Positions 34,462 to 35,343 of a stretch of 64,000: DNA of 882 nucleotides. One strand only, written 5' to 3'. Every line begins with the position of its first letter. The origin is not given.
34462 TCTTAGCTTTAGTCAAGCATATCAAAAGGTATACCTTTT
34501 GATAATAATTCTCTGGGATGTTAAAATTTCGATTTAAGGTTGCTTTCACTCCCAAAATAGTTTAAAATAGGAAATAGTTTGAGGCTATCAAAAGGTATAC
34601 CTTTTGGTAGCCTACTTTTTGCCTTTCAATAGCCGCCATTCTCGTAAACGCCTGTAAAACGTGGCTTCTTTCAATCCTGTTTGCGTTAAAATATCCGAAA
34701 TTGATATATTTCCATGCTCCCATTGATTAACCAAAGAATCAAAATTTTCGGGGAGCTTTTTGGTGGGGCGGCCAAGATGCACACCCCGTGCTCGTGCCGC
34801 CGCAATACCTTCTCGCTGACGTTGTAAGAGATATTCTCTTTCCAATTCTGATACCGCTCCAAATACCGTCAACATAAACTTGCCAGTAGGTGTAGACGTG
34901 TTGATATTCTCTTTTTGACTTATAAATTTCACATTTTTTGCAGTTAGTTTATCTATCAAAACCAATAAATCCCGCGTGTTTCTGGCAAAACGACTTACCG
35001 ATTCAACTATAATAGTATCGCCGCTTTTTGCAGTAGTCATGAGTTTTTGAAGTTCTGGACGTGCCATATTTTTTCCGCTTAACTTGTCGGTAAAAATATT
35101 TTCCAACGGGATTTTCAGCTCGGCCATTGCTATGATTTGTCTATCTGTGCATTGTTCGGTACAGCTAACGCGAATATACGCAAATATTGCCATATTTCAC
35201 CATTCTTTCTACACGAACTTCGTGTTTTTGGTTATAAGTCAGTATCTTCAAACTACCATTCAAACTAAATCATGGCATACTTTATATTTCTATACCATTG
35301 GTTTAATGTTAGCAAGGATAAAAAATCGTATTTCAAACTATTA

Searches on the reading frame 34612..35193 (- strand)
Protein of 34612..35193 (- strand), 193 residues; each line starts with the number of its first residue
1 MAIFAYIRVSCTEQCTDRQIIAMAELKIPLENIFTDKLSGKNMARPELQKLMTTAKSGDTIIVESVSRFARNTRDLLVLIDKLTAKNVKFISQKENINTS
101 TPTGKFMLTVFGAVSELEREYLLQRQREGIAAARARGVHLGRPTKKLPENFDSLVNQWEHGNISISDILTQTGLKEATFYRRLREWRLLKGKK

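Call 6: search_protein_families(library=pfam, proteins=[window:34612-35193:-], max_evalue=0.01)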
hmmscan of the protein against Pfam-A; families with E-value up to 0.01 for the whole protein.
window:34612-35193:- (193 aa): 2 families
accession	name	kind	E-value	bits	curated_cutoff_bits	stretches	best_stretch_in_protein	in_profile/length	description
PF00239.26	Resolvase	-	3.2e-39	134.8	23.3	1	3-138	1-144/145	Resolvase, N terminal domain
PF01047.28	MarR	-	0.0095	16.2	24.6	0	154-182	9-37/59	MarR family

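Call 12: find_homologous_proteins(query=window:34612-35193:-, max_evalue=1e-20)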
Query window:34612-35193:- (193 aa): 7942 proteins with E <= 1e-20 among 8000 candidates; the best 120 are listed.
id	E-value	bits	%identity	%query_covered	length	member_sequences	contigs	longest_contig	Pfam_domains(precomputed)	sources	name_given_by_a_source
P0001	2.7e-120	416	100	100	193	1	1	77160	PF00239.27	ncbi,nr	ncbi:MAG: recombinase family protein [Lachnospiraceae bacterium]|nr:recombinase family protein [Lach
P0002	1.9e-104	365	100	89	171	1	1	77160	PF00239.27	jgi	jgi:DNA invertase Pin-like site-specific DNA recombinase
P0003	4.2e-89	315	77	100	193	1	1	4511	PF00239.27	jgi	jgi:DNA invertase Pin-like site-specific DNA recombinase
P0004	7.5e-89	314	77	100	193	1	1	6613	PF00239.27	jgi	jgi:DNA invertase Pin-like site-specific DNA recombinase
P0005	3.8e-88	312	76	100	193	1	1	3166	PF00239.27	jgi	jgi:DNA invertase Pin-like site-specific DNA recombinase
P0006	7.4e-88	311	77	100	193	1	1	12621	PF00239.27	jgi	jgi:DNA invertase Pin-like site-specific DNA recombinase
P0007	5.9e-87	308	76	100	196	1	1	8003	PF00239.27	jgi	jgi:DNA invertase Pin-like site-specific DNA recombinase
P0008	3.1e-86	305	76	100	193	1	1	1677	PF00239.27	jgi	jgi:DNA invertase Pin-like site-specific DNA recombinase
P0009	4.8e-86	305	75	100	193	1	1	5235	PF00239.27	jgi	jgi:DNA invertase Pin-like site-specific DNA recombinase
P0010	2.3e-85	303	75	100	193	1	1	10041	PF00239.27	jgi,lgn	jgi:DNA invertase Pin-like site-specific DNA recombinase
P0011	4.2e-84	298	74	100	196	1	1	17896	PF00239.27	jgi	jgi:DNA invertase Pin-like site-specific DNA recombinase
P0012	1.3e-83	297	72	99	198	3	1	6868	PF00239.27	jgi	jgi:DNA invertase Pin-like site-specific DNA recombinase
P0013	2.7e-83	296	73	100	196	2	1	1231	PF00239.27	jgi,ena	-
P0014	5.6e-83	295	73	100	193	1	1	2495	PF00239.27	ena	-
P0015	1.8e-82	293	73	98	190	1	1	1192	PF00239.27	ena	-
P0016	2.0e-82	293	72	98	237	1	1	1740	PF00239.27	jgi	jgi:DNA invertase Pin-like site-specific DNA recombinase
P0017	2.3e-82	293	-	-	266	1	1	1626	PF00239.27,PF13384.13,PF13551.13,PF13518.13,PF02796.22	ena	-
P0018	1.1e-81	291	73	100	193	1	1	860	PF00239.27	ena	-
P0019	1.3e-81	290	72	100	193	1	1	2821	PF00239.27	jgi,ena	-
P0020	1.9e-81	290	74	96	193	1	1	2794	PF00239.27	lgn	-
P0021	1.9e-81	290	70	100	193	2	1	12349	PF00239.27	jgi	jgi:DNA invertase Pin-like site-specific DNA recombinase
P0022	2.9e-81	289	71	100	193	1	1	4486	PF00239.27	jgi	jgi:DNA invertase Pin-like site-specific DNA recombinase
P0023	4.4e-81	289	68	100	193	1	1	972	PF00239.27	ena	-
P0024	4.8e-81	289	70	98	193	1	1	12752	PF00239.27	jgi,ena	-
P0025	6.9e-81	288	70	99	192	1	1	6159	PF00239.27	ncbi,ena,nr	ncbi:MAG: recombinase family protein [Oscillospiraceae bacterium]|nr:recombinase family protein [Osc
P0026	1.2e-80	287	70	100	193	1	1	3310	PF00239.27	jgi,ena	-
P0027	1.6e-80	287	71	100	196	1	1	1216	PF00239.27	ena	-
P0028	2.7e-80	286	71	97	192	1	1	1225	PF00239.27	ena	-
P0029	4.5e-80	285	70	100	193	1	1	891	PF00239.27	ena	-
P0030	5.0e-80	285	70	100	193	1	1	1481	PF00239.27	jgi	jgi:DNA invertase Pin-like site-specific DNA recombinase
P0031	5.3e-80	285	71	98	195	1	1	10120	PF00239.27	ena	-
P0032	1.6e-79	284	70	99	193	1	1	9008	PF00239.27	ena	-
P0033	3.5e-79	282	71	98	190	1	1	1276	PF00239.27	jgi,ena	-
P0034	4.3e-79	282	69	99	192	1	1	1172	PF00239.27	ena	-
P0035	9.0e-79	281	71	100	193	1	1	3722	PF00239.27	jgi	jgi:DNA invertase Pin-like site-specific DNA recombinase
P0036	1.1e-78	281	69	98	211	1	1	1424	PF00239.27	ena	-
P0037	1.3e-78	281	69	98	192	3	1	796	PF00239.27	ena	-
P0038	1.4e-78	280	70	99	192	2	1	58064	PF00239.27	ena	-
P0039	2.5e-78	280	69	98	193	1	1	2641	PF00239.27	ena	-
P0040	3.5e-78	279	69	100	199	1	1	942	PF00239.27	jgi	-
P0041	4.1e-78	279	70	100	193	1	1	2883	PF00239.27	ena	-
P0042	4.1e-78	279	70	100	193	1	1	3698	PF00239.27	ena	-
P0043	4.2e-78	279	71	97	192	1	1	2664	PF00239.27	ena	-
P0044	5.0e-78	279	71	97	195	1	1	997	PF00239.27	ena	-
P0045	5.4e-78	279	68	99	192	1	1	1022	PF00239.27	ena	-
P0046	5.6e-78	279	71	97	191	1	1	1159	PF00239.27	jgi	-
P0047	7.8e-78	278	69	100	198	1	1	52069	PF00239.27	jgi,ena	-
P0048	8.0e-78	278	68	100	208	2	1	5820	PF00239.27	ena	-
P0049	9.5e-78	278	68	99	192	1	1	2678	PF00239.27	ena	-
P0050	1.2e-77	277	67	99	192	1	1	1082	PF00239.27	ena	-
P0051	1.4e-77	277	66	100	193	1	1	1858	PF00239.27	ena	-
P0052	1.6e-77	277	71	99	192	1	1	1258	PF00239.27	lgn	-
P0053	2.3e-77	277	66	99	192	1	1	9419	PF00239.27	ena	-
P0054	2.7e-77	276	67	100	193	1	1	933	PF00239.27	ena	-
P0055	4.6e-77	276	68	99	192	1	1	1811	PF00239.27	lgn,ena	-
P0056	5.6e-77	275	69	100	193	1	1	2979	PF00239.27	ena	-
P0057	6.7e-77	275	67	100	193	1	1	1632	PF00239.27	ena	-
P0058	7.7e-77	275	67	100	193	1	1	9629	PF00239.27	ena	-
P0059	8.1e-77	275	68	99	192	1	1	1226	PF00239.27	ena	-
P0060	8.6e-77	275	68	100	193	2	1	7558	PF00239.27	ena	-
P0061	9.8e-77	274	68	99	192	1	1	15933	PF00239.27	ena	-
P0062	1.1e-76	274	70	98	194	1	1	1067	PF00239.27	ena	-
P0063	1.1e-76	274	66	100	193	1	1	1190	PF00239.27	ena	-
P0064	1.1e-76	274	70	98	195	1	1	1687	PF00239.27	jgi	-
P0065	1.3e-76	274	68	100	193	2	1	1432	PF00239.27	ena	-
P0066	1.4e-76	274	69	99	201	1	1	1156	PF00239.27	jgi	jgi:DNA invertase Pin-like site-specific DNA recombinase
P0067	1.9e-76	274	65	100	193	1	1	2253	PF00239.27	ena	-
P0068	2.5e-76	273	69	97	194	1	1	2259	PF00239.27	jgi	jgi:DNA invertase Pin-like site-specific DNA recombinase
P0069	2.8e-76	273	68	97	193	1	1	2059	PF00239.27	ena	-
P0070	2.8e-76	273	69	98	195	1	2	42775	PF00239.27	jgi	-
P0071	3.9e-76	273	70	97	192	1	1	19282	PF00239.27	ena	-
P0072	4.0e-76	273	67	99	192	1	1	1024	PF00239.27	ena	-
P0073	6.5e-76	272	66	100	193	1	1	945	PF00239.27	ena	-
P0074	6.5e-76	272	67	99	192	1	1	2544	PF00239.27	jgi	jgi:DNA invertase Pin-like site-specific DNA recombinase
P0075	7.8e-76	272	67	100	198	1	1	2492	PF00239.27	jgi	jgi:DNA invertase Pin-like site-specific DNA recombinase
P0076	1.0e-75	271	67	93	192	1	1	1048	PF00239.27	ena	-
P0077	1.1e-75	271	66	100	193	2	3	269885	PF00239.27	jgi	-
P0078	1.1e-75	271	68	99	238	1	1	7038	PF00239.27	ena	-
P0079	1.2e-75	271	68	99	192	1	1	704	PF00239.27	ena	-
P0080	1.3e-75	271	68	98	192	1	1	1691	PF00239.27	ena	-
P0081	1.7e-75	270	66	99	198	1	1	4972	PF00239.27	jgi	jgi:DNA invertase Pin-like site-specific DNA recombinase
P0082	1.9e-75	270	65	99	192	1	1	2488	PF00239.27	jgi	jgi:DNA invertase Pin-like site-specific DNA recombinase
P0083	2.0e-75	270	66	99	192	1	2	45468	PF00239.27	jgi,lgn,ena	-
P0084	2.1e-75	270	71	97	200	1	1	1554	PF00239.27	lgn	-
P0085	2.6e-75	270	69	98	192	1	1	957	PF00239.27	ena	-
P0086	3.1e-75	270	67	98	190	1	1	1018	PF00239.27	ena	-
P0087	3.5e-75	269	65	100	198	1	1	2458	PF00239.27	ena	-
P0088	5.6e-75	269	68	97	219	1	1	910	PF00239.27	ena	-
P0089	6.5e-75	269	69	100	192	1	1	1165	PF00239.27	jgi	-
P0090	6.7e-75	269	66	100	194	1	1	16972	PF00239.27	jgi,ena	-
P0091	6.9e-75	268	68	98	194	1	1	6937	PF00239.27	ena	-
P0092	8.1e-75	268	67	99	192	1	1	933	PF00239.27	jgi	-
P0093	8.3e-75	268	67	100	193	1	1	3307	PF00239.27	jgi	jgi:DNA invertase Pin-like site-specific DNA recombinase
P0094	8.8e-75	268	66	99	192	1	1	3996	PF00239.27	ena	-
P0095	9.1e-75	268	67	98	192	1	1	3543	PF00239.27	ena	-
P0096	9.2e-75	268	68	97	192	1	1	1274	PF00239.27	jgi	-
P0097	1.1e-74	268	69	100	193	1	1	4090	PF00239.27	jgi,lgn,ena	-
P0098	1.2e-74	268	65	100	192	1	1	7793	PF00239.27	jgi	jgi:DNA invertase Pin-like site-specific DNA recombinase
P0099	1.3e-74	268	67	99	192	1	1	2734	PF00239.27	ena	-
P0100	1.3e-74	268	70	96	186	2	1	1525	PF00239.27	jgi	-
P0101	1.3e-74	268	68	95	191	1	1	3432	PF00239.27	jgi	-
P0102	1.6e-74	267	66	100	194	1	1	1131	PF00239.27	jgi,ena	-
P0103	1.8e-74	267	68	99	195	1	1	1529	PF00239.27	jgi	jgi:DNA invertase Pin-like site-specific DNA recombinase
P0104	2.1e-74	267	66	100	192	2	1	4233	PF00239.27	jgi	-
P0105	2.2e-74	267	67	98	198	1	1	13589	PF00239.27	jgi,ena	-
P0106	3.1e-74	266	65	99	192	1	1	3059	PF00239.27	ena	-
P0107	3.2e-74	266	69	98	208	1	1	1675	PF00239.27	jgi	-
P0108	3.3e-74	266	66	99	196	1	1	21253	PF00239.27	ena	-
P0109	4.7e-74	266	68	100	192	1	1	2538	PF00239.27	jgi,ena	-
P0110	7.7e-74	265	67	99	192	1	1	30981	PF00239.27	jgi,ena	-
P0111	8.2e-74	265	67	98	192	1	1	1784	PF00239.27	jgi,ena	-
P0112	9.3e-74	265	66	99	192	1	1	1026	PF00239.27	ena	-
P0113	1.1e-73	265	67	97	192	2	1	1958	PF00239.27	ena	-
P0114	1.1e-73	265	63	99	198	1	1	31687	PF00239.27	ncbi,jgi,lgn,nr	ncbi:MAG: recombinase family protein [Oscillospiraceae bacterium]|jgi:DNA invertase Pin-like site-sp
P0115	1.4e-73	264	68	97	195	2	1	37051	PF00239.27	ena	-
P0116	1.5e-73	264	66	98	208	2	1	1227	PF00239.27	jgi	-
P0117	1.6e-73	264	67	99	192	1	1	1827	PF00239.27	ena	-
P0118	2.3e-73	264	67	98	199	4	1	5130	PF00239.27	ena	-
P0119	2.4e-73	263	67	100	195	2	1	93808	PF00239.27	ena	-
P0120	2.5e-73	263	66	100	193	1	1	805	PF00239.27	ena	-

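Call 13: find_related_loci(query=window:34612-35193:-, collection=metagenome_contigs, flank=6000)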
Query window:34612-35193:- (193 aa) in metagenome_contigs; peptide patterns used: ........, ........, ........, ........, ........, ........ (x = any residue, [..] = any of these).
600 stretches matched a pattern (row limit reached: there are more); 512 encode a relative of the query (tblastn E <= 1e-3); the best 80 are kept; 80 distinct loci.
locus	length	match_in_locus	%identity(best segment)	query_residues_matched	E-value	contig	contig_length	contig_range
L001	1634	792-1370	72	1-193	3e-97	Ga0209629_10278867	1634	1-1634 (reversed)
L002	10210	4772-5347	70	1-192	3e-89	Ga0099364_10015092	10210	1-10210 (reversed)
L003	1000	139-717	69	1-193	1e-95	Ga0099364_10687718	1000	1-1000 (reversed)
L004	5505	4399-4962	69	4-193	1e-87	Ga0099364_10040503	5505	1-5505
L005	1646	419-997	67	1-193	3e-91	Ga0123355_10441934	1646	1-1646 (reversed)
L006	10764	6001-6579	67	1-193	2e-85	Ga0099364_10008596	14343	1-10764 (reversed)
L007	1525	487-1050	70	5-192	3e-90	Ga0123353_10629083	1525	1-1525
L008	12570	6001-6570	67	4-193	4e-85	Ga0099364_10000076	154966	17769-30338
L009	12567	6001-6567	69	4-192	3e-85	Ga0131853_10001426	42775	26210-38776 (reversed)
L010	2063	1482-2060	65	1-193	5e-88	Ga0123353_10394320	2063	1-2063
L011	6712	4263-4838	69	1-192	1e-84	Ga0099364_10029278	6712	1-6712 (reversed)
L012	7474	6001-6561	68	1-187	3e-84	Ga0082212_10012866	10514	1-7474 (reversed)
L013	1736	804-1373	64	1-190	3e-87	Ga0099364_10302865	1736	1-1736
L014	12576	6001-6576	67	1-192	2e-82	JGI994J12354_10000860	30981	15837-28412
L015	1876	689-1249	69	1-187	5e-86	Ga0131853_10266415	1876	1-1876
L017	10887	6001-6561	66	1-187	2e-80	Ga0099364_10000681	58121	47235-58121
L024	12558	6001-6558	63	3-188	4e-78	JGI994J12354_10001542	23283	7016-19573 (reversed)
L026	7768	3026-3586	61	3-188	5e-77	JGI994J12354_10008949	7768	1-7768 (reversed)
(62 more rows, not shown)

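Call 24: search_solved_structures(query=window:34612-35193:-, max_evalue=0.00001, show_alignments=3)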
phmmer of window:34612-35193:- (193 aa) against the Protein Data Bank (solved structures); distinct sequences matched with E-value up to 0.00001: 18.
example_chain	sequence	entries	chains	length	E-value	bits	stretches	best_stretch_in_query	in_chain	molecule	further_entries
2gm4_A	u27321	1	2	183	9.7e-29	103.5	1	1-185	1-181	Transposon gamma-delta resolvase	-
1zr2_A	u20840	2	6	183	3.5e-28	101.7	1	1-185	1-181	Transposon gamma-delta resolvase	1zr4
1gdt_A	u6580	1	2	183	1.8e-26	96.1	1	1-185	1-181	PROTEIN (GAMMA DELTA RESOLVASE)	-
4m6f_A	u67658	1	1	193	5.2e-26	94.6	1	3-146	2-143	DNA-invertase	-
3uj3_X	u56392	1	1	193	1.1e-25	93.5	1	3-147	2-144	DNA-invertase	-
5cy1_A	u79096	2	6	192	4.8e-23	84.9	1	1-186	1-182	Transposon Tn3 resolvase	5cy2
1gdr_A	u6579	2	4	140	7.8e-22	81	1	1-138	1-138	GAMMA DELTA-RESOLVASE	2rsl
2gm5_A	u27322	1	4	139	2.4e-20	76.1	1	2-133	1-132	Transposon gamma-delta resolvase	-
2r0q_C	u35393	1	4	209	1.4e-16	63.9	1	3-152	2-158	Putative transposon Tn552 DNA-invertase bin3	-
1ght_A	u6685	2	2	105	4.1e-13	52.6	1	1-104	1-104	TRANSPOSON GAMMA-DELTA RESOLVASE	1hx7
3bvp_A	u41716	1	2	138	4.6e-13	52.4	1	27-120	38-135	TP901-1 Integrase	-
5c35_A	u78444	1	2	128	8.1e-11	45.1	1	3-107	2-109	Recombinase Sin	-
5c32_B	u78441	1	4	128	2.1e-10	43.8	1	3-107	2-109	Putative transposon Tn552 DNA-invertase bin3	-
3g13_A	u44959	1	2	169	2.1e-10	43.8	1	30-141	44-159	Putative conjugative transposon recombinase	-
5c34_B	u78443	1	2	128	2.1e-10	43.8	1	3-107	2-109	Putative transposon Tn552 DNA-invertase bin3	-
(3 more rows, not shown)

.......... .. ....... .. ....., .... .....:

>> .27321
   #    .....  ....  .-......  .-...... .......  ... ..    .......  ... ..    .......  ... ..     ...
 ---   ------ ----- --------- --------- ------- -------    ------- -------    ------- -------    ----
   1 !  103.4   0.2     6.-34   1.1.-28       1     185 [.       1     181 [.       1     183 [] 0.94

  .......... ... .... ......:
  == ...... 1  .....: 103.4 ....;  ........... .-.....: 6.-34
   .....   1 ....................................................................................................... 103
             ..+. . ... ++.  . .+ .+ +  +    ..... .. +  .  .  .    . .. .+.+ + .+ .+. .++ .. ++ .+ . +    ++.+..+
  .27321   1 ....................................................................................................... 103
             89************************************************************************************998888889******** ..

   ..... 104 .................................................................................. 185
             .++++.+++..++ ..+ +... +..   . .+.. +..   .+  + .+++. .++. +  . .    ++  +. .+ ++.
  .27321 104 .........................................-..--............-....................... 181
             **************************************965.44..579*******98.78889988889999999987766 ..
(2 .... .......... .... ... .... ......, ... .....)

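Call 29: find_related_loci(query=window:34612-35193:-, collection=genome_contigs, flank=5000)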
Query window:34612-35193:- (193 aa) in genome_contigs; peptide patterns used: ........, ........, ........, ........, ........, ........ (x = any residue, [..] = any of these).
599 stretches matched a pattern (row limit reached: there are more); 436 encode a relative of the query (tblastn E <= 1e-3); the best 80 are kept; 80 distinct loci.
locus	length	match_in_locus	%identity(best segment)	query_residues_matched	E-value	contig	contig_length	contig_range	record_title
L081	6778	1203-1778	63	1-192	9e-83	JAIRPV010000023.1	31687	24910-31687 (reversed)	MAG: Oscillospiraceae bacterium isolate Cf509_bin60 k119_1074291, whole genome shotgun sequence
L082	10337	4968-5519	66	4-187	1e-81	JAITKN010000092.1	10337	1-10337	MAG: Oscillospiraceae bacterium isolate Pcl387_bin59 k119_1282208, whole genome shotgun sequence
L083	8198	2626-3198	65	1-190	1e-80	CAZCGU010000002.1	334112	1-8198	MAG TPA_asm: uncultured Pelotomaculum sp. isolate SRP241326_co3_1 genome assembly, contig: NODE_15_length_334112_cov_12.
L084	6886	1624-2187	61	1-188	3e-78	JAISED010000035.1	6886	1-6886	MAG: Eubacteriales Family XIII. Incertae Sedis bacterium isolate Gx485_bin168 k119_1502894, whole genome shotgun sequenc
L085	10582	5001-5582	61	1-193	2e-76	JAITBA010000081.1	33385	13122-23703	MAG: Oscillospiraceae bacterium isolate Ncb351_bin68 k119_254242, whole genome shotgun sequence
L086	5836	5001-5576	59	1-191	5e-74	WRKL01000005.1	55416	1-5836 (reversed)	MAG: Oscillospiraceae bacterium isolate Th196P3bin102 Ga0099364_10000745, whole genome shotgun sequence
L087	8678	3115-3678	60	1-187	2e-73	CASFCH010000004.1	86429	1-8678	uncultured Oscillospiraceae bacterium isolate SI.A105.metabat-bins.20 genome assembly, contig: SI.A105.metabat-bins.20.f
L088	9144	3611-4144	57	5-184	3e-67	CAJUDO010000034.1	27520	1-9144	MAG TPA_asm: uncultured Peptococcaceae bacterium isolate MGBC129548 genome assembly, contig: MGBC129548.34, whole genome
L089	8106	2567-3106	57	5-186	5e-67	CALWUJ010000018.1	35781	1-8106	MAG: uncultured Agathobaculum sp. isolate BRZ_BH__bin93 genome assembly, contig: BRZ_BH__NODE_1109_length_35781_cov_11.8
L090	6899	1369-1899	59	5-183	4e-67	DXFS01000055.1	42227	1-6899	MAG TPA_asm: Candidatus Agathobaculum pullistercoris isolate CHK180-9785 CHK180__C140024_L42227_SAMEA5754824, whole geno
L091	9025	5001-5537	58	5-185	7e-67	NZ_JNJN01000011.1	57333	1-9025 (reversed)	Agathobaculum desmolans ATCC 43058 T363DRAFT_scaffold00011.11_C, whole genome shotgun sequence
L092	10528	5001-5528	58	5-182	2e-66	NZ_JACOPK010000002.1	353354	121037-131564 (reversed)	Agathobaculum hominis strain M2 M2_ctg0002, whole genome shotgun sequence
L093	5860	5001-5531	56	5-184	2e-65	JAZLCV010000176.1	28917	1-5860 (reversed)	MAG: Eubacteriales bacterium isolate T1900045044_TC20190037.MAGScoT_cleanbin_000030 SGB_4494_k141_3589225, whole genome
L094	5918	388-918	57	5-184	9e-66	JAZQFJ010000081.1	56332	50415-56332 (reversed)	MAG: Eubacteriales bacterium isolate T1900044633_TS20190099.MAGScoT_cleanbin_000012 SGB_1084_k141_1685557, whole genome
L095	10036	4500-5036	57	5-185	2e-65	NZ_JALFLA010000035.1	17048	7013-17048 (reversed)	MAG: Agathobaculum sp. isolate SUG777 k141_2269252, whole genome shotgun sequence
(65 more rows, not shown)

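Call 35: find_encoding_contigs(protein=P0006, flank=5000, max_places=3)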
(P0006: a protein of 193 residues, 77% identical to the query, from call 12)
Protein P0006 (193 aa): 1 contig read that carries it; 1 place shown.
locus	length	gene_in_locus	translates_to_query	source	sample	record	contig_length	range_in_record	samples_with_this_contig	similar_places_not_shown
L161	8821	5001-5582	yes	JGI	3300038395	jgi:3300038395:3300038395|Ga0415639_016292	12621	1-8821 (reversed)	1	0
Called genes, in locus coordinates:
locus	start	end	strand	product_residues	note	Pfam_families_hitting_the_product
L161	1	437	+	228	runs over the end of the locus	-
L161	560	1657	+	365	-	PF14659:Phage_int_SAM_3, PF00589:Phage_integrase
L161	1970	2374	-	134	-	PF00589:Phage_integrase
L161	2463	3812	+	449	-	PF01751:Toprim (weak), PF01131:Topoisom_bac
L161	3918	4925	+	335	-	PF17761:DUF1016_N, PF06250:YhcG_C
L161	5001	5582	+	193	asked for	PF00239:Resolvase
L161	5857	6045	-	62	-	-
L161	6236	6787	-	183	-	PF13302:Acetyltransf_3, PF13420:Acetyltransf_4 (weak), PF13523:Acetyltransf_8 (weak), PF00583:Acetyltransf_1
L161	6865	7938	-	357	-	PF04055:Radical_SAM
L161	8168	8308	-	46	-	-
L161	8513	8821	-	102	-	?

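Call 36: find_encoding_contigs(protein=P0011, flank=5000, max_places=3)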
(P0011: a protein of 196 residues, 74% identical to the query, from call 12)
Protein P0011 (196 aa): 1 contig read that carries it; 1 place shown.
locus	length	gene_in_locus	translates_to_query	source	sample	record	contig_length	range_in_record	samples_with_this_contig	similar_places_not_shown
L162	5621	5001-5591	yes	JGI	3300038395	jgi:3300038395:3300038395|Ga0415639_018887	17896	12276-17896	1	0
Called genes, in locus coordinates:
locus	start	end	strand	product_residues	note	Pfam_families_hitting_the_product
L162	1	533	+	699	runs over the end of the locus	PF00574:CLP_protease, PF02534:T4SS-DNA_transf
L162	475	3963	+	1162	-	PF28553:WH_1, PF28554:DUF8437, PF28555:Helicase_dom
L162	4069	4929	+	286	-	PF02498:Bro-N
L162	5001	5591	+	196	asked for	PF00239:Resolvase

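Call 39: find_encoding_contigs(protein=P0004, flank=5000, max_places=2)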
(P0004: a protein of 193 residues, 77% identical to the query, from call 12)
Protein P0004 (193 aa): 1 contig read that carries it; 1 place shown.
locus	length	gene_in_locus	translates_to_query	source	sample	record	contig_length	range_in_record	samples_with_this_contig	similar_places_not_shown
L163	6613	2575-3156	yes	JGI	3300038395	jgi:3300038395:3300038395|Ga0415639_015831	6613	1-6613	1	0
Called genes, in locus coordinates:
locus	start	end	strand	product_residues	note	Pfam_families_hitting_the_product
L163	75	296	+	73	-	PF12728:HTH_17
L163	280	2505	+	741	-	-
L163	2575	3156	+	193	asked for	PF00239:Resolvase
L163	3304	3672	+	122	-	PF21645:FakA-like_M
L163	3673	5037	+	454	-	PF01553:Acyltransferase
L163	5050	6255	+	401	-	PF01553:Acyltransferase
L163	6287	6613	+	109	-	?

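Call 40: find_encoding_contigs(protein=P0007, flank=5000, max_places=2)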
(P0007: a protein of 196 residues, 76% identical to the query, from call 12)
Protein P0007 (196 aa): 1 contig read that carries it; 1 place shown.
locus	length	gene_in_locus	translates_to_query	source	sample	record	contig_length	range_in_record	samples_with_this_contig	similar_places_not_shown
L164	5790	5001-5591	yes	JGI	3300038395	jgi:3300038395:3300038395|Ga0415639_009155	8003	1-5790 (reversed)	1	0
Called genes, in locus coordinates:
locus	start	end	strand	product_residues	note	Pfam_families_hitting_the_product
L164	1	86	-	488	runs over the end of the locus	-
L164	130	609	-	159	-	PF03167:UDG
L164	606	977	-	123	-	PF00583:Acetyltransf_1, PF13673:Acetyltransf_10, PF13508:Acetyltransf_7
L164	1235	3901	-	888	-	PF13306:LRR_5, PF18998:Flg_new_2, PF09479:Flg_new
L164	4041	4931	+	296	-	PF02498:Bro-N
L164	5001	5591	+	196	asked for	PF00239:Resolvase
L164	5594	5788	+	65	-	?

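Call 41: find_encoding_contigs(protein=P0010, flank=5000, max_places=2)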
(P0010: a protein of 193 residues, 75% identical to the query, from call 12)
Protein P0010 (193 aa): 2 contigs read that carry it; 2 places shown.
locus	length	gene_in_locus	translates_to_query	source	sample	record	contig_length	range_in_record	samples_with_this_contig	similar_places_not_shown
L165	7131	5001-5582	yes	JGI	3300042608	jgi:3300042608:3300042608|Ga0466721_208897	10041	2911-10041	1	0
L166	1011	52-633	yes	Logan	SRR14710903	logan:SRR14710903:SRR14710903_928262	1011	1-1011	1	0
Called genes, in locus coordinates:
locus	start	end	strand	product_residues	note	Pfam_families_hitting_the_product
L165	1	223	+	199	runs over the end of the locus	PF10991:Enc34_ssDNA-bd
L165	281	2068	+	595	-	PF00476:DNA_pol_A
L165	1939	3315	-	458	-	PF00239:Resolvase, PF07508:Recombinase, PF13408:Zn_ribbon_recom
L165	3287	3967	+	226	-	PF28555:Helicase_dom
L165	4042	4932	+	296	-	PF02498:Bro-N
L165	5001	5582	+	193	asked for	PF00239:Resolvase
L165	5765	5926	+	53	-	-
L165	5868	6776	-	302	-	PF12799:LRR_4 (faint)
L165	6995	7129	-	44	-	?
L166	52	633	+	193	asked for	PF00239:Resolvase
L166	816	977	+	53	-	-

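Call 42: find_encoding_contigs(protein=P0003, flank=5000, max_places=2)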
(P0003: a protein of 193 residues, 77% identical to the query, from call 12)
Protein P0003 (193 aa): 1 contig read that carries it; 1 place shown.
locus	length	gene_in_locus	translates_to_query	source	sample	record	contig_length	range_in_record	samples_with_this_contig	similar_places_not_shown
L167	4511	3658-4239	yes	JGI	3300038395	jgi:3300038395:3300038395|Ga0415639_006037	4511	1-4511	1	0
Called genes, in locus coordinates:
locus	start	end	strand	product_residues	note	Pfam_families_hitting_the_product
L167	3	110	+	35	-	?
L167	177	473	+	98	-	-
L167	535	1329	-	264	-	-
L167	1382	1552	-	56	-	-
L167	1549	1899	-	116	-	-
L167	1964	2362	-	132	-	-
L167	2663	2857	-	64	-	-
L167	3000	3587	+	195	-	PF04383:KilA-N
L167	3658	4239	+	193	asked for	PF00239:Resolvase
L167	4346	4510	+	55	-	?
